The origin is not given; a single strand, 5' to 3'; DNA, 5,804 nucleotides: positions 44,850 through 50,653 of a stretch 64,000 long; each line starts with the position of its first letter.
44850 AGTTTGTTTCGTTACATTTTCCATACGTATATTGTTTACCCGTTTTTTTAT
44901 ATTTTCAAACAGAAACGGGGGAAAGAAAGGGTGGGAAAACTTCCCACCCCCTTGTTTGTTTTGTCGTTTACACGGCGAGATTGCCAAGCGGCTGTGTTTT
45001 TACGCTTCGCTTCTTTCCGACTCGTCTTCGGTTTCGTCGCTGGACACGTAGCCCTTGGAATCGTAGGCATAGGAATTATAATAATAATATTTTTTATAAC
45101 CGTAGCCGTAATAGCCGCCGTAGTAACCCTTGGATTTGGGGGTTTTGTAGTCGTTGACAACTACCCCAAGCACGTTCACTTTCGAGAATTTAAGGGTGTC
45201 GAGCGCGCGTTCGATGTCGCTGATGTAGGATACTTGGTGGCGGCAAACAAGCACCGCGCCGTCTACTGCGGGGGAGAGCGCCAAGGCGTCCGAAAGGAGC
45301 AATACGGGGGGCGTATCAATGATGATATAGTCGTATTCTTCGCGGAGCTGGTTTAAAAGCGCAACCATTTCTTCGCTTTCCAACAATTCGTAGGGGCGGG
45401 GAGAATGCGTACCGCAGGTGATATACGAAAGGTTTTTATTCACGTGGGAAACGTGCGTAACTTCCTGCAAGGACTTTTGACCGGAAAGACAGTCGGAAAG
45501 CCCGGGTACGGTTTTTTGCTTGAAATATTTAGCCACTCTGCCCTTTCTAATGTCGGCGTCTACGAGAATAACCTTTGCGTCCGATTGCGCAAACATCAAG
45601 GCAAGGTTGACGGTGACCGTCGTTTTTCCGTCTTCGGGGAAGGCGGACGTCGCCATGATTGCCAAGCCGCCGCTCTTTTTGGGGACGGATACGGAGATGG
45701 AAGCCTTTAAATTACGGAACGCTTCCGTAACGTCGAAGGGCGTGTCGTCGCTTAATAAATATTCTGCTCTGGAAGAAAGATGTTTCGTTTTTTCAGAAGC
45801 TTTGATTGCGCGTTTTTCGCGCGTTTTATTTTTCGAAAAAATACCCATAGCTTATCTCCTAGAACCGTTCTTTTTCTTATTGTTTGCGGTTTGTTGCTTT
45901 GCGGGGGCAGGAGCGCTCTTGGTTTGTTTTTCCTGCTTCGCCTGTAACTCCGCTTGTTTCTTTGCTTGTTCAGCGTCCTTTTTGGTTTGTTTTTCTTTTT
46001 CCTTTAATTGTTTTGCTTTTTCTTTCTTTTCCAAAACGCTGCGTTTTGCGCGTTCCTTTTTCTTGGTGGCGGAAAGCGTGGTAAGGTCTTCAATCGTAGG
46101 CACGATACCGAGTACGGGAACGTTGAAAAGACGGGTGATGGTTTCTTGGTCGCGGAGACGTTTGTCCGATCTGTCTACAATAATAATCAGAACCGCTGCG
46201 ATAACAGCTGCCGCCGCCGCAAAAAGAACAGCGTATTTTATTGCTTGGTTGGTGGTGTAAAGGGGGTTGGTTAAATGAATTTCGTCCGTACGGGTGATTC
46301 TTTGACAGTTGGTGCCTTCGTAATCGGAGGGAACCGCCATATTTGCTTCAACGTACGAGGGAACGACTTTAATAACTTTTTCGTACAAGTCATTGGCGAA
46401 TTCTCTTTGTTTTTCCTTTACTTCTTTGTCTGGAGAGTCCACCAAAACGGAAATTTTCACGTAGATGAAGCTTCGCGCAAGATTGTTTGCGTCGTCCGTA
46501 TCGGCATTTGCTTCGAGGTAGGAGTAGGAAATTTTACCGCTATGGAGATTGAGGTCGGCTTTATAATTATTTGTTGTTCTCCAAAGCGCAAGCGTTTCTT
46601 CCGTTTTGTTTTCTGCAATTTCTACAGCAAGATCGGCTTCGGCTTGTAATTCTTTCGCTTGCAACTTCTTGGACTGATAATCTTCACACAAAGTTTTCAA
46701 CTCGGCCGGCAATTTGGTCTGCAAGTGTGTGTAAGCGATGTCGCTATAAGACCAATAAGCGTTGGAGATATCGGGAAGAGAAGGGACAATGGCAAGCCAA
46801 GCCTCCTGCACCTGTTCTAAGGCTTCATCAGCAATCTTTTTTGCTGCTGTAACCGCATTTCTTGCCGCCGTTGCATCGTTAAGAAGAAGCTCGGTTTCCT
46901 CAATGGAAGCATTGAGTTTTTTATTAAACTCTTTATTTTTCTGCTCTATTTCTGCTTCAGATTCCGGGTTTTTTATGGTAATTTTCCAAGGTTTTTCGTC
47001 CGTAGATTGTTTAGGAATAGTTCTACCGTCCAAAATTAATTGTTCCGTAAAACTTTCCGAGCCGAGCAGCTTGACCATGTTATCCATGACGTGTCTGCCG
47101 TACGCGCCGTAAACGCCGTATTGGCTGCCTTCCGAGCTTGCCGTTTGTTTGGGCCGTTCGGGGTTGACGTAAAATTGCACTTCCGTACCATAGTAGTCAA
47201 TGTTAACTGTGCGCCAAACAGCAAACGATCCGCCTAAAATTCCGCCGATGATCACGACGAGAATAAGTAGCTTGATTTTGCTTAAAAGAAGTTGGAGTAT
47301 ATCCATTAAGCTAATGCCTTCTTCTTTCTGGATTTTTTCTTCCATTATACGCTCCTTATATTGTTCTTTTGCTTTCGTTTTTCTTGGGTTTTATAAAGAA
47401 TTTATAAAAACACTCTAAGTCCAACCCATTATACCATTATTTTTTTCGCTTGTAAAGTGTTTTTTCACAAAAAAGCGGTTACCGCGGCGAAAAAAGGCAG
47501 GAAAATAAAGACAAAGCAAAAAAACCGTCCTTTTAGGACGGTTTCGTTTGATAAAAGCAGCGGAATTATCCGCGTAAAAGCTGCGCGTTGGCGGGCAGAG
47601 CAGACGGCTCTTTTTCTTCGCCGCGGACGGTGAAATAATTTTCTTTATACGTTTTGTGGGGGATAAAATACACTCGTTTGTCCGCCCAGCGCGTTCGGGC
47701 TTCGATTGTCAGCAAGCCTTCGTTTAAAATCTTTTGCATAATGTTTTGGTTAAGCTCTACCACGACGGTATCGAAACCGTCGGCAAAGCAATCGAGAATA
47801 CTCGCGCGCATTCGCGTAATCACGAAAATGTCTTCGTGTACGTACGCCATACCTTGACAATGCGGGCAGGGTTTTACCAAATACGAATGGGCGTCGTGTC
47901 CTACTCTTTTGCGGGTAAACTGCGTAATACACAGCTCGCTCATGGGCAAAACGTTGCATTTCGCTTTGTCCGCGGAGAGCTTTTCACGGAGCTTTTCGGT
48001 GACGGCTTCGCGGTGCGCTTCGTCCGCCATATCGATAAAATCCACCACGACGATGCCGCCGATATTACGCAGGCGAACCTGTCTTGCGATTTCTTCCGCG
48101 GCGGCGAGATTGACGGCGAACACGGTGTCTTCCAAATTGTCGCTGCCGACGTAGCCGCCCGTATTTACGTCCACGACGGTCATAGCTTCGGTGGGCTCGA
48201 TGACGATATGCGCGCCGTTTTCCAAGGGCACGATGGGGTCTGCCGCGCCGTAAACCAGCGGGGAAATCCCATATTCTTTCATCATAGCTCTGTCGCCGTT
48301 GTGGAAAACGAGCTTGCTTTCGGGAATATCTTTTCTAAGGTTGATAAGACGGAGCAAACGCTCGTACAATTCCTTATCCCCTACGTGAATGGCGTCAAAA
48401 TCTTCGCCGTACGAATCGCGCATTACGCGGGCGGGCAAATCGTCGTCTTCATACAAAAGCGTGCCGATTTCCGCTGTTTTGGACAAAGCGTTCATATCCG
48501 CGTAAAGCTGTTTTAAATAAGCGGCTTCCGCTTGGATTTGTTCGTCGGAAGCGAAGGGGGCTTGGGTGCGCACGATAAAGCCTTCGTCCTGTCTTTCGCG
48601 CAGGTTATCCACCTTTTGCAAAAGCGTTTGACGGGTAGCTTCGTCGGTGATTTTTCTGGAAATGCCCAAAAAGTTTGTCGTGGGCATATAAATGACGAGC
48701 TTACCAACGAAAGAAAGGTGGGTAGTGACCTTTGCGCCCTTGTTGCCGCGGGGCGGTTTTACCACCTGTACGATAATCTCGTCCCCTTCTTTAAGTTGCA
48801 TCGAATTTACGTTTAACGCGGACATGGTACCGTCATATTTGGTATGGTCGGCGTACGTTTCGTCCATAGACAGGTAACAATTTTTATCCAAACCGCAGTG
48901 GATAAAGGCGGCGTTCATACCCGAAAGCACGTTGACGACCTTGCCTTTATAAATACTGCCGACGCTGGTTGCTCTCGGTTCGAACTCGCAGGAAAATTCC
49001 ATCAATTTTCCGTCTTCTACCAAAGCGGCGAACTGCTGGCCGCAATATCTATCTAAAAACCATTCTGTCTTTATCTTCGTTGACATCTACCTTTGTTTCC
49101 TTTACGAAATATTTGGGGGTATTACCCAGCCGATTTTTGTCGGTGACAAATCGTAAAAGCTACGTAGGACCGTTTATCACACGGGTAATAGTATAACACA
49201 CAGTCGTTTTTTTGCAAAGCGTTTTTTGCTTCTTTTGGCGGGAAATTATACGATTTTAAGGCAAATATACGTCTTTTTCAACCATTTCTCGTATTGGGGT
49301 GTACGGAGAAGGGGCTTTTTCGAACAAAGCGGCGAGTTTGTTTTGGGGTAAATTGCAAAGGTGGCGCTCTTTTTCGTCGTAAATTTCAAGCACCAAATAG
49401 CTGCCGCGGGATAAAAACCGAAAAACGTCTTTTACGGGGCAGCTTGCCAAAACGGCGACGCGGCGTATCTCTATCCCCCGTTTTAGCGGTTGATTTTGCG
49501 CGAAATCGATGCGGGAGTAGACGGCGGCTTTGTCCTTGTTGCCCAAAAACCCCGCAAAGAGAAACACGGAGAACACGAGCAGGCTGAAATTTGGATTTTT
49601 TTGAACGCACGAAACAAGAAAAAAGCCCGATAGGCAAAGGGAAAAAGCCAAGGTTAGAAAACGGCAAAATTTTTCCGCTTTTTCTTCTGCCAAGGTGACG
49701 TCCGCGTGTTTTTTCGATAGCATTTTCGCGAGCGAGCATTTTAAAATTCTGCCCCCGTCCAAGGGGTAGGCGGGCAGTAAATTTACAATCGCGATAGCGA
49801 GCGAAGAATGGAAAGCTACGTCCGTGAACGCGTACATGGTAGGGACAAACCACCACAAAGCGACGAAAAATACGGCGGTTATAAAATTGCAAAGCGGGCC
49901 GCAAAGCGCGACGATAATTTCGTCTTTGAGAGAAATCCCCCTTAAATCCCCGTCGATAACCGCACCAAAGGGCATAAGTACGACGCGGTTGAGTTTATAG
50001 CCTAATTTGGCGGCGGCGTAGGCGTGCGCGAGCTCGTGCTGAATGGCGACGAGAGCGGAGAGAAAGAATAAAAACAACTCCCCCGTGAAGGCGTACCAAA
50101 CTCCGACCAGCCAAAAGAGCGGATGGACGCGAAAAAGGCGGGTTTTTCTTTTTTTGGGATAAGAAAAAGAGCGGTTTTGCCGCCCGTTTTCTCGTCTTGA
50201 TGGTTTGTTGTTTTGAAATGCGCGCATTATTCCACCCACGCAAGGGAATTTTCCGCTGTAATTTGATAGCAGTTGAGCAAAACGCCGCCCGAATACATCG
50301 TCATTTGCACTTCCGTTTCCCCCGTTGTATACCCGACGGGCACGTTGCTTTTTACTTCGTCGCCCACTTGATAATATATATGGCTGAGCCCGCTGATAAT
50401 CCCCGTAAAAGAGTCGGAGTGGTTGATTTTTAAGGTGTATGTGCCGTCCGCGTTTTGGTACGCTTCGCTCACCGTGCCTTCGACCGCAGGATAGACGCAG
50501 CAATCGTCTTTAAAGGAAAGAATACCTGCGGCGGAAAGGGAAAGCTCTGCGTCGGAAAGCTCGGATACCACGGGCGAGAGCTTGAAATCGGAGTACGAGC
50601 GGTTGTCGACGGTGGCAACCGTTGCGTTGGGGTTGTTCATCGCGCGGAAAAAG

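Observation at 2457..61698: Dispersed, heavily over-represented 15-23 nt motif (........)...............: at least 23 copies in 64 kb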

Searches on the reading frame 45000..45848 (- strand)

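Call 43: search_protein_families(library=pfam, proteins=[window:45000-45848:-])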
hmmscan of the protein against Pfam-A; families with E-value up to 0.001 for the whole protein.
window:45000-45848:- (282 aa): 5 families
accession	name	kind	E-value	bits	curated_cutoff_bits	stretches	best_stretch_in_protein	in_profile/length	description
PF13614.12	AAA_31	-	3.7e-14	53.5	27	1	74-194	14-140/177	AAA domain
PF10609.15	ParA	-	2.9e-12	47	27.1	1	74-232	16-173/246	NUBPL iron-transfer P-loop NTPase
PF01656.29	CbiA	-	3e-08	34.1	25.4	1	73-238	10-87/125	CobQ/CobB/MinD/ParA nucleotide binding domain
PF09140.17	MipZ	-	5.1e-05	23.1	20.7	1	74-180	13-108/262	ATPase MipZ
PF02374.21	ArsA_ATPase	-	8.7e-05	22.3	24.3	0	74-99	13-38/305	Anion-transporting ATPase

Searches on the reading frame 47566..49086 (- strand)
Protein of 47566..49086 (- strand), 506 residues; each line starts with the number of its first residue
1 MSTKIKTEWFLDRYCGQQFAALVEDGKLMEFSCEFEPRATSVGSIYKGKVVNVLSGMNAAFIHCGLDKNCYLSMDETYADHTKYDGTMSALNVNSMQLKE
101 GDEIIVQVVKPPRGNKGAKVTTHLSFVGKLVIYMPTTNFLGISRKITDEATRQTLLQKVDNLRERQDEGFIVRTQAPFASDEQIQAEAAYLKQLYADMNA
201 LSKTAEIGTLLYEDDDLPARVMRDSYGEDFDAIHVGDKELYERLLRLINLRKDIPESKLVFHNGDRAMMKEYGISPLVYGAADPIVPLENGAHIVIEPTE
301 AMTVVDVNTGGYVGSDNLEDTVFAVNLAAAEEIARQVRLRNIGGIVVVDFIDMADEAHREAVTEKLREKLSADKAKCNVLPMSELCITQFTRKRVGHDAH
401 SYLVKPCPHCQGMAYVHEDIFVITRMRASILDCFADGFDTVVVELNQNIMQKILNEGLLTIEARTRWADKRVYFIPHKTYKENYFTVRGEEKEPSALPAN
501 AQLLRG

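Call 14: search_protein_families(library=pfam, proteins=[window:47566-49086:-], max_evalue=0.001)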
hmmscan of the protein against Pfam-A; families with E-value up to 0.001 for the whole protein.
window:47566-49086:- (506 aa): 1 family
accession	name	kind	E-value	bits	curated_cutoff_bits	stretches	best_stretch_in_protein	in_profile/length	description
PF10150.14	RNase_E_G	-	1.2e-82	277.8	25.5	1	125-395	1-270/270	Ribonuclease E/G family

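Call 22: search_solved_structures(query=window:47566-49086:-, show_alignments=2)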
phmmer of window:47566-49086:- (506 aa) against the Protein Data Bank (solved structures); distinct sequences matched with E-value up to 0.001: 10.
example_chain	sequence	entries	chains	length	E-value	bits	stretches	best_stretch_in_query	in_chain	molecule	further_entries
2vrt_A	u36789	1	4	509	4.2e-56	193.8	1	20-485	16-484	RIBONUCLEASE E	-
2bx2_L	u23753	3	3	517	4.4e-56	193.8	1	20-485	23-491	RIBONUCLEASE E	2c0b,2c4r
2vmk_A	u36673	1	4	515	4.4e-56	193.8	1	20-485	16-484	RIBONUCLEASE E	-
8b0j_L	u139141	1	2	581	1.2e-54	189.1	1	20-485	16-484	Ribonuclease E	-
6g63_A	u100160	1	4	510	7.1e-54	186.5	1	20-485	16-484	Ribonuclease E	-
5f6c_A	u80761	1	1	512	7.1e-54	186.5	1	20-485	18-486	Ribonuclease E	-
5f6c_B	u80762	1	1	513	7.1e-54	186.5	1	20-485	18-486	Ribonuclease E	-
6x2d_A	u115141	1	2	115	5.5e-23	84.6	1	286-394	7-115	Ribonuclease E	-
4oxp_A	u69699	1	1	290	1.5e-19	73.3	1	103-216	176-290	Ribonuclease E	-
1slj_A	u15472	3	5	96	1.2e-10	43.9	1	43-128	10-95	Ribonuclease E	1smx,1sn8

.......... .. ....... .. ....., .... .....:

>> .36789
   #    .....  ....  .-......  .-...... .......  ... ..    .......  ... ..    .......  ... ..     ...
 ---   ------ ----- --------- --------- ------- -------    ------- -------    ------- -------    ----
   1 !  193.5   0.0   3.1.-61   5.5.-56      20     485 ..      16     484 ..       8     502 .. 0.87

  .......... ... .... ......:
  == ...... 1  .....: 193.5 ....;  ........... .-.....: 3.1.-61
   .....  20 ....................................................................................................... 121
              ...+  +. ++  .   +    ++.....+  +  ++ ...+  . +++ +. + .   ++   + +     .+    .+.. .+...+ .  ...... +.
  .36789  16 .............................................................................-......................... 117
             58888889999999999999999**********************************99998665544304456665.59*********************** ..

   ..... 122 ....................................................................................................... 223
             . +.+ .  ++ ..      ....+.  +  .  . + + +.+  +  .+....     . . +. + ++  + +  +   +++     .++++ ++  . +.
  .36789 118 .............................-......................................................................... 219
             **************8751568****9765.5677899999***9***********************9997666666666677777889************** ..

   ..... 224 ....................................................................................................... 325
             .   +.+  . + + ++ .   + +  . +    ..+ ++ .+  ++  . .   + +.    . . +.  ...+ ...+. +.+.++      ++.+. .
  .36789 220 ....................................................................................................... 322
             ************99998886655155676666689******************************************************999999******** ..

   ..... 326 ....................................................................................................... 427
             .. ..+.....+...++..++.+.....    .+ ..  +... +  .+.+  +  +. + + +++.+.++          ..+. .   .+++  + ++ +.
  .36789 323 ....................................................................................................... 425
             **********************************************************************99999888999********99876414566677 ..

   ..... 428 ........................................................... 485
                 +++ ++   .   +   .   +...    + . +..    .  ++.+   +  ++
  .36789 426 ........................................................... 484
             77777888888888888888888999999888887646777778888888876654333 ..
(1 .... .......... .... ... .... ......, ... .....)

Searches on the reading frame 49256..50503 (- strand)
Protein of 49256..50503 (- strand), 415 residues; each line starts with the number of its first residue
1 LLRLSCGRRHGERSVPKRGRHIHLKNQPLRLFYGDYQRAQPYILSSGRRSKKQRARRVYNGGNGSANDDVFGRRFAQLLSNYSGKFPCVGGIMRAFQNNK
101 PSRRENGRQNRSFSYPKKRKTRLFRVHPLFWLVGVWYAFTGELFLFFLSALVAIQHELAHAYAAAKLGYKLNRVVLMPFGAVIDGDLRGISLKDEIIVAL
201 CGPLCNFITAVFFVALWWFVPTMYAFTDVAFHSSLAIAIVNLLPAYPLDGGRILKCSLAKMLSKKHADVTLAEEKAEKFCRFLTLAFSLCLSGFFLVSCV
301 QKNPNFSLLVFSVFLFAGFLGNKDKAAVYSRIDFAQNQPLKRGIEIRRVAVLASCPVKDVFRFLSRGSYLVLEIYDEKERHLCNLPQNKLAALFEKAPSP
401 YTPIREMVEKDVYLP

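Call 14: search_protein_families(library=pfam, proteins=[window:49256-50503:-], max_evalue=0.001)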
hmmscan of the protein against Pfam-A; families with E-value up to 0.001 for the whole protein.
window:49256-50503:- (415 aa): 1 family
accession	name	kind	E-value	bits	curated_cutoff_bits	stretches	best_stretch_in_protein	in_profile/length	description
PF02163.28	Peptidase_M50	-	3.1e-18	66.4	27.2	2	144-219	2-102/221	Peptidase family M50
